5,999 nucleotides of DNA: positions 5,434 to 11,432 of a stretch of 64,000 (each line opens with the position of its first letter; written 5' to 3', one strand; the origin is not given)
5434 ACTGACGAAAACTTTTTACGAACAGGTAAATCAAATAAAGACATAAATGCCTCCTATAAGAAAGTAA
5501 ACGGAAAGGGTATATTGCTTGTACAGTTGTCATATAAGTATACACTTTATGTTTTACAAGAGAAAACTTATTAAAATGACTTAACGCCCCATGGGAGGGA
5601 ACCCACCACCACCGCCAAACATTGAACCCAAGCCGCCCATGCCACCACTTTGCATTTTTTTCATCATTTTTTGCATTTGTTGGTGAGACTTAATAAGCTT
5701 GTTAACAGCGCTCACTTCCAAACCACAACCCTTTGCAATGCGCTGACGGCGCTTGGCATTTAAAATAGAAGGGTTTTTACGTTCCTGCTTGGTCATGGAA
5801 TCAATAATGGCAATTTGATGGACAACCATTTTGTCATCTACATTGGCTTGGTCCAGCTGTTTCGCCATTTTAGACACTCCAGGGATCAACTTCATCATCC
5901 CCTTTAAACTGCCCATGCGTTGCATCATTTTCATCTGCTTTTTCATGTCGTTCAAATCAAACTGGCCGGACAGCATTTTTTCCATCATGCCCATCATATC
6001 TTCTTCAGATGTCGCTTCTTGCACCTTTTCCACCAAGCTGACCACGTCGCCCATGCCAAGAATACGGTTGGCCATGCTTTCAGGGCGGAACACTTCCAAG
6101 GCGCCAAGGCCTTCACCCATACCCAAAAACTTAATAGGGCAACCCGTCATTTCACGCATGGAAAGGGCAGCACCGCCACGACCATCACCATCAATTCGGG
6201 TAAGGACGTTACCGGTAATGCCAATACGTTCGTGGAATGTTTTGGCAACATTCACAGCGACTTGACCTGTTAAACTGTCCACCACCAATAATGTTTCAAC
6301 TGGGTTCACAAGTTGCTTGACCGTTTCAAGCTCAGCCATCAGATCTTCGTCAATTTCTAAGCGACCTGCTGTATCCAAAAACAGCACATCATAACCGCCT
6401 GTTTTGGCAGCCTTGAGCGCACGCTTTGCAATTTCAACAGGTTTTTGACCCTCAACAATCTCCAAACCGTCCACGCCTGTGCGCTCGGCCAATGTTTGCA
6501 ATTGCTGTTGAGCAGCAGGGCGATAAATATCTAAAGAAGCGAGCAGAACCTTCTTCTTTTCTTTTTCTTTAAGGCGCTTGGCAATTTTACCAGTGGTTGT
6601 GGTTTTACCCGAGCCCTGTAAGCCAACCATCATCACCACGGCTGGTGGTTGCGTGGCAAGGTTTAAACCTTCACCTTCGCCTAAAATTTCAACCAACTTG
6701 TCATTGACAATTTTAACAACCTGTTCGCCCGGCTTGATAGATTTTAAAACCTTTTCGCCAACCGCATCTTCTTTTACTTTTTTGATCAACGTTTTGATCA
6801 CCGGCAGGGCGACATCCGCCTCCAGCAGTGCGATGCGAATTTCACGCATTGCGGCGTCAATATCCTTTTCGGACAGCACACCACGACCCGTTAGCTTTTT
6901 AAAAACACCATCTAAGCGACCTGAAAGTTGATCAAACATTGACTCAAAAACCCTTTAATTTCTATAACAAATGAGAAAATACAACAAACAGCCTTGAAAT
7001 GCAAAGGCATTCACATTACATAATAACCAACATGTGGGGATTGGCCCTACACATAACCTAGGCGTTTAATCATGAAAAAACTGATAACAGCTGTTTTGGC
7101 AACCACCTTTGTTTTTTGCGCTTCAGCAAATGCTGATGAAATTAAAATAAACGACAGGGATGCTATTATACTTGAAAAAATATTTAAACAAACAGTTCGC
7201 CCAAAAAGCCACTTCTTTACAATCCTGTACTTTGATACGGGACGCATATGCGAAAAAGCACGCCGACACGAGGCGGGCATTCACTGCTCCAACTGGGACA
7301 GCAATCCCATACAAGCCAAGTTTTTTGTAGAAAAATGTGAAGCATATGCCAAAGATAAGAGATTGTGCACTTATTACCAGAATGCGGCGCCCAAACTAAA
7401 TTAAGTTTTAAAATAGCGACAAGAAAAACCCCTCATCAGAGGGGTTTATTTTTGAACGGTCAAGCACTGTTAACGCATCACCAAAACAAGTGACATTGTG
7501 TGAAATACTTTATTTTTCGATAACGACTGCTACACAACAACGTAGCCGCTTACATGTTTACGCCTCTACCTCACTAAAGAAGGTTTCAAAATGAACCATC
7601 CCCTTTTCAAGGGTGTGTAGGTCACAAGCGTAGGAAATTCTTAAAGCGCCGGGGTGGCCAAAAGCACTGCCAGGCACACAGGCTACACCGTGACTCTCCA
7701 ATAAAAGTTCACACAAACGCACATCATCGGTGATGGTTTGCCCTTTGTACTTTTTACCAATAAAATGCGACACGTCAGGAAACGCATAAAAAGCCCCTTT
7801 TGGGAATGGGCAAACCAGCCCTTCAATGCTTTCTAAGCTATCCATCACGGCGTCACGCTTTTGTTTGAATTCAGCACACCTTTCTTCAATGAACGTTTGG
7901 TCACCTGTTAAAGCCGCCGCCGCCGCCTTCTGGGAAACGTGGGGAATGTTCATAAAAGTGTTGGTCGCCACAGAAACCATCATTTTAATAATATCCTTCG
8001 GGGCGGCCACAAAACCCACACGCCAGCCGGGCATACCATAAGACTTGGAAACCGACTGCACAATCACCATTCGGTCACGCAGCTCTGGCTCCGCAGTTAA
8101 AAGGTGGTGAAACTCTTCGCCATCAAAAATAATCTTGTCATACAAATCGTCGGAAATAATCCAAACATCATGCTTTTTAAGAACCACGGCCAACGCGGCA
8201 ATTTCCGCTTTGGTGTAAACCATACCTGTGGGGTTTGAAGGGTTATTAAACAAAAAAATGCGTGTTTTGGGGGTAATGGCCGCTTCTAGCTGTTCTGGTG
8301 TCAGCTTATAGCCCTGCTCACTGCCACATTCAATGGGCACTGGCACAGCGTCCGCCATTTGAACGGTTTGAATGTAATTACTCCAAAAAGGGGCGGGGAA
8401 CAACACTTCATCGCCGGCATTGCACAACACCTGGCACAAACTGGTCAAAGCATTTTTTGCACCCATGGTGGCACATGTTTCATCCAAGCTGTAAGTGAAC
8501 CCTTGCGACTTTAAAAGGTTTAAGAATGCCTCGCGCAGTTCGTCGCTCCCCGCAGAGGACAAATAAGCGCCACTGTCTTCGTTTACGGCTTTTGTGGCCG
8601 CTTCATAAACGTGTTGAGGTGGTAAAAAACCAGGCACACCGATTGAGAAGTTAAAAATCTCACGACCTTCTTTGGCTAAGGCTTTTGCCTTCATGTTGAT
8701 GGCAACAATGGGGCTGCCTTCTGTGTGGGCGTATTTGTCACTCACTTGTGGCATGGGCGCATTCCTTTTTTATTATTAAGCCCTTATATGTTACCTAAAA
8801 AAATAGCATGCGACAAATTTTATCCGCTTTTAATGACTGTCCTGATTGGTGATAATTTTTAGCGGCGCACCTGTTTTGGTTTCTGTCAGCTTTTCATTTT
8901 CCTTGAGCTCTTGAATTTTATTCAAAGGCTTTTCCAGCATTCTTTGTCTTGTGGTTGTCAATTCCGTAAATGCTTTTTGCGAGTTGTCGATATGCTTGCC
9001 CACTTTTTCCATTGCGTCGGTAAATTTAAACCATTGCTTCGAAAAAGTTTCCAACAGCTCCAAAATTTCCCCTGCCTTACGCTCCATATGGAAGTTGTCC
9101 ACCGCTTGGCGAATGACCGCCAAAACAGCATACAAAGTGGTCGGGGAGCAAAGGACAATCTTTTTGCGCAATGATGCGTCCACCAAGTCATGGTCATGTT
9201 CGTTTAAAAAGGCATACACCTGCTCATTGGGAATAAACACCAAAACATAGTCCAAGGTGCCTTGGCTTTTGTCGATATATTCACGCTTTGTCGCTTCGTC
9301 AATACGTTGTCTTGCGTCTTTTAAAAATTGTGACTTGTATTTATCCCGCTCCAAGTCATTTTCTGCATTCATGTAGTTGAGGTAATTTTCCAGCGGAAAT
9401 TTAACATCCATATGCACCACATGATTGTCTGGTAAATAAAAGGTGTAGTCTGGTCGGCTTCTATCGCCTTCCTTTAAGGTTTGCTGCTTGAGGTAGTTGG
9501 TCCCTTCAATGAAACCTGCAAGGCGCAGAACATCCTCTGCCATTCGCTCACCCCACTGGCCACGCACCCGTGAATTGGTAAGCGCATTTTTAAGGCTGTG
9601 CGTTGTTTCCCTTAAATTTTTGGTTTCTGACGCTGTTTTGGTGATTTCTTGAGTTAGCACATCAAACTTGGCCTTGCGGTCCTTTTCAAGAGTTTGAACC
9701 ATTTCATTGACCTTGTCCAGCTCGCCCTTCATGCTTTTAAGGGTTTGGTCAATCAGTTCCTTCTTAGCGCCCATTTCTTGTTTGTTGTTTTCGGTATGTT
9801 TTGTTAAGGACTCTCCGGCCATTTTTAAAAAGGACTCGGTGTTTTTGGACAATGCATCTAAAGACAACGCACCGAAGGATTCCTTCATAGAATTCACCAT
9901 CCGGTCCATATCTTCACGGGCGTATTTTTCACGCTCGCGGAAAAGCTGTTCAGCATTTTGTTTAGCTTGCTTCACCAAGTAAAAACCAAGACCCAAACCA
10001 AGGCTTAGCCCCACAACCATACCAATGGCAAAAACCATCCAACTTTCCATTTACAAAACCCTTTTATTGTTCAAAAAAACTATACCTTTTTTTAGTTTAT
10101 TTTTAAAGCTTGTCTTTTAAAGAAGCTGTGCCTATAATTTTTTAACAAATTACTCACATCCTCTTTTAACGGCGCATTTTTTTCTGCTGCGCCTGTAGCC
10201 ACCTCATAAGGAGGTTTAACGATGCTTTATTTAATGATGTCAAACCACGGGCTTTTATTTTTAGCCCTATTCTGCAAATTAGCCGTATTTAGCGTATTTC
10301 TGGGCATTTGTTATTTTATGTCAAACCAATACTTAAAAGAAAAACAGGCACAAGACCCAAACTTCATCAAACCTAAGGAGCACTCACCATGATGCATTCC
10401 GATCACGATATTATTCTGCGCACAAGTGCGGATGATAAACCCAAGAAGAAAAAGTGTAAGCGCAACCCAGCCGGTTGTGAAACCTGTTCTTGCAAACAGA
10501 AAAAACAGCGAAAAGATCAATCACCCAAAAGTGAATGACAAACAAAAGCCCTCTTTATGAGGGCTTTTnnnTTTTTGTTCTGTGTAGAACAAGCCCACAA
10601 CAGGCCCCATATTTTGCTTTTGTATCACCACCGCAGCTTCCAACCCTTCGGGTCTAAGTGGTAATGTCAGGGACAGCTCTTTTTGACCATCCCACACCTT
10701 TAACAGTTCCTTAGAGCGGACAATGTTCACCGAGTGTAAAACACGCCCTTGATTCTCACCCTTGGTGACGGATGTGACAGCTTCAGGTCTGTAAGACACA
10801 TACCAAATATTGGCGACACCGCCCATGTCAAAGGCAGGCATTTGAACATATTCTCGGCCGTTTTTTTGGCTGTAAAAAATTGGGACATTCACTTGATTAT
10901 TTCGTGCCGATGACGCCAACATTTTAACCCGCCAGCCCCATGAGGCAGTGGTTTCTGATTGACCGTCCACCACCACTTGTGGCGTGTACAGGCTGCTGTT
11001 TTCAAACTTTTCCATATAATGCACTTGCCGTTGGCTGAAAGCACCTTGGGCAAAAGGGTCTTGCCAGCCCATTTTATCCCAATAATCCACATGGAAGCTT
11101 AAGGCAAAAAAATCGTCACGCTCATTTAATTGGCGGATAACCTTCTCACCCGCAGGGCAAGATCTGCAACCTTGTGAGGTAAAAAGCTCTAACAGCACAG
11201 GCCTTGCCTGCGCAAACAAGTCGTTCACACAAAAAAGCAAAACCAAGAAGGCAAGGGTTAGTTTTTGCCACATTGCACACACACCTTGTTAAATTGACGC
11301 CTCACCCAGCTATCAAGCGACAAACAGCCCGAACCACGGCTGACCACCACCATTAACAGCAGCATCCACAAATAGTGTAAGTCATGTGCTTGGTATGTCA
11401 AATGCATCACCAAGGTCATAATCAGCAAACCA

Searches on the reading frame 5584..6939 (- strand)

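Call 28: search_protein_families(library=pfam, proteins=[window:5584-6939:-], max_evalue=0.001)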
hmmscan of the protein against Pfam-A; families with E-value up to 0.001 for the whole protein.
window:5584-6939:- (452 aa): 7 families
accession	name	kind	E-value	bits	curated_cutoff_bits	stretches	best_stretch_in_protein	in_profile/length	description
PF00448.28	SRP54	-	1.7e-70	237.1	22.7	1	99-295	1-196/196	SRP54-type protein, GTPase domain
PF02978.25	SRP_SPB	-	8.7e-31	106.6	27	1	326-426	1-91/91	Signal peptide binding domain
PF02881.24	SRP54_N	-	1.8e-21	76.6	22.4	1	5-82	1-75/75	SRP54-type protein, helical bundle domain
PF01656.29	CbiA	-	4.3e-05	23.9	25.4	1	109-255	9-89/125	CobQ/CobB/MinD/ParA nucleotide binding domain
PF13401.12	AAA_22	-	8.3e-05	23.4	27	1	101-212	7-109/130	AAA domain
PF06414.18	Zeta_toxin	-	0.00018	21.4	22.3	1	96-187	13-100/199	Zeta toxin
PF13604.12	AAA_30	-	0.00053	20.2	27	0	94-215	13-113/191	AAA domain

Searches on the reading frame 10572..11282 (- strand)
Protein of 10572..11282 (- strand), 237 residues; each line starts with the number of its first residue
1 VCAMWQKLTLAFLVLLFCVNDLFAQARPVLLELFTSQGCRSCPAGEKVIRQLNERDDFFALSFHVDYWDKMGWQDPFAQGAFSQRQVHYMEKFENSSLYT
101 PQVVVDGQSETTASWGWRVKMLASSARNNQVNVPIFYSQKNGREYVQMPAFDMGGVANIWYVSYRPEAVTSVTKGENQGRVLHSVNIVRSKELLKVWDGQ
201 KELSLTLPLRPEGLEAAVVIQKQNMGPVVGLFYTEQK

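Call 28: search_protein_families(library=pfam, proteins=[window:10572-11282:-], max_evalue=0.001)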
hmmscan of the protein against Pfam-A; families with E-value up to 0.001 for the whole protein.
window:10572-11282:- (237 aa): 1 family
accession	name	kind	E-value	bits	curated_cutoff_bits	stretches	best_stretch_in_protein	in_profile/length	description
PF06764.17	DUF1223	-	5.5e-53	180.5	30.7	1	30-220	1-201/202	Protein of unknown function (DUF1223)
